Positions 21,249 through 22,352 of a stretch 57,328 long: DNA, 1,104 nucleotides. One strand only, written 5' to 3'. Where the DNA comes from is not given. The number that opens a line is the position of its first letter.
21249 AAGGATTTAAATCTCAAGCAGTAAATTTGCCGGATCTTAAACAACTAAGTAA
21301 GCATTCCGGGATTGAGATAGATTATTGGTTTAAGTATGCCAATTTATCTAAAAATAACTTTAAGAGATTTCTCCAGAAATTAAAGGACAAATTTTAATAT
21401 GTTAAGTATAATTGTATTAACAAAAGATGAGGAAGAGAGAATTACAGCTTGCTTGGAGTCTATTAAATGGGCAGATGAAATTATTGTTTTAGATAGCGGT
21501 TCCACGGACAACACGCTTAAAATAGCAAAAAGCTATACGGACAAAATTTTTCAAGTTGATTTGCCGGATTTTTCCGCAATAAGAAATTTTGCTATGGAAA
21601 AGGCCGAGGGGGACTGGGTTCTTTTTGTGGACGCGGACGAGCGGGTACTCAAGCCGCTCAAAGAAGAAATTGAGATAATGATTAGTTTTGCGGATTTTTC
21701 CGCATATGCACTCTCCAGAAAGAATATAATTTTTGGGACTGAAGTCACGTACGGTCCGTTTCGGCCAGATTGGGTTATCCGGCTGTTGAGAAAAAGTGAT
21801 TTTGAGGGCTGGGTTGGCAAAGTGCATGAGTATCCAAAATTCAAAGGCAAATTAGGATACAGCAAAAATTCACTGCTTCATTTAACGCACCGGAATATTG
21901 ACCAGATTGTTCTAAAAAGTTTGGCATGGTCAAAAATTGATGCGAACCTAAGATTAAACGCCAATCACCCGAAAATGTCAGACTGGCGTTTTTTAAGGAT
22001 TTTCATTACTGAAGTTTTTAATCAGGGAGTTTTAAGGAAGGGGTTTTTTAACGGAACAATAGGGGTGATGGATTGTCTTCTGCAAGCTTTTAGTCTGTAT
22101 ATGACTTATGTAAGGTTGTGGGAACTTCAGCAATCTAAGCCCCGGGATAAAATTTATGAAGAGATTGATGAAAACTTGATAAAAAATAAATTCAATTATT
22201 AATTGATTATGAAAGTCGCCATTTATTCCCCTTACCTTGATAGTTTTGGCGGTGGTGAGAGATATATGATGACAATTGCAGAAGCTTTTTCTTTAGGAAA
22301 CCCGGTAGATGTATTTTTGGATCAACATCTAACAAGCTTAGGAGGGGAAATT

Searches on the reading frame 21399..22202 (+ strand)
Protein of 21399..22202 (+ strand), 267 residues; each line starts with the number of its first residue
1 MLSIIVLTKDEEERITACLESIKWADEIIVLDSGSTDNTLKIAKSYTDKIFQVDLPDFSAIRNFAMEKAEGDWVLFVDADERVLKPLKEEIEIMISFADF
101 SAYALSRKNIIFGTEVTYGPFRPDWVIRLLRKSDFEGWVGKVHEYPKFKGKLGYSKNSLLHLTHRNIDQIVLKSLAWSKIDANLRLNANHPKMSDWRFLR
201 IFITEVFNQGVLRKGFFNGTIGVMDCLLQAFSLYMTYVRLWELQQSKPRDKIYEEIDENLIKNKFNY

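Call 8: search_protein_families(library=pfam, proteins=[window:21399-22202:+], max_evalue=0.001)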
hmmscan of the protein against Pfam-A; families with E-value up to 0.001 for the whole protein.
window:21399-22202:+ (267 aa): 3 families
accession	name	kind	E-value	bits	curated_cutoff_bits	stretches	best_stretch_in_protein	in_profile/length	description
PF00535.33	Glycos_transf_2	-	1.8e-17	64.3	23.3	1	3-86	1-94/168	Glycosyl transferase family 2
PF13704.12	Glyco_tranf_2_4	-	4.1e-07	30.9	27.5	1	9-86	1-87/98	Glycosyl transferase family 2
PF10111.15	Glyco_tranf_2_2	-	4.3e-06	26.8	27.3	1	24-81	25-92/276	Glycosyltransferase like family 2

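Call 27: search_protein_families(library=ncbifam, proteins=[window:21399-22202:+], max_evalue=0.00001)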
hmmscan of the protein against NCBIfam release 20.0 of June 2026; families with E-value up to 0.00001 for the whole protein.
window:21399-22202:+ (267 aa): 4 families
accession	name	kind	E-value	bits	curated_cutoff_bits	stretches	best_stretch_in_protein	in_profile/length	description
TIGR04195.1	S_glycosyl_SunS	equivalog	1.4e-12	47.2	350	1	6-91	63-151/421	SunS family peptide S-glycosyltransferase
NF007482.0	PRK10073.1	equivalog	2.2e-12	46.7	423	1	2-90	8-105/334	glycosyltransferase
TIGR04283.1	glyco_like_mftF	equivalog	8.7e-12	45.1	182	1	2-95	1-97/221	TIGR04283 family arsenosugar biosynthesis glycosyltransferase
NF010496.0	PRK13915.1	equivalog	2.3e-06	26.9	262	1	3-82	34-128/307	glucosyl-3-phosphoglycerate synthase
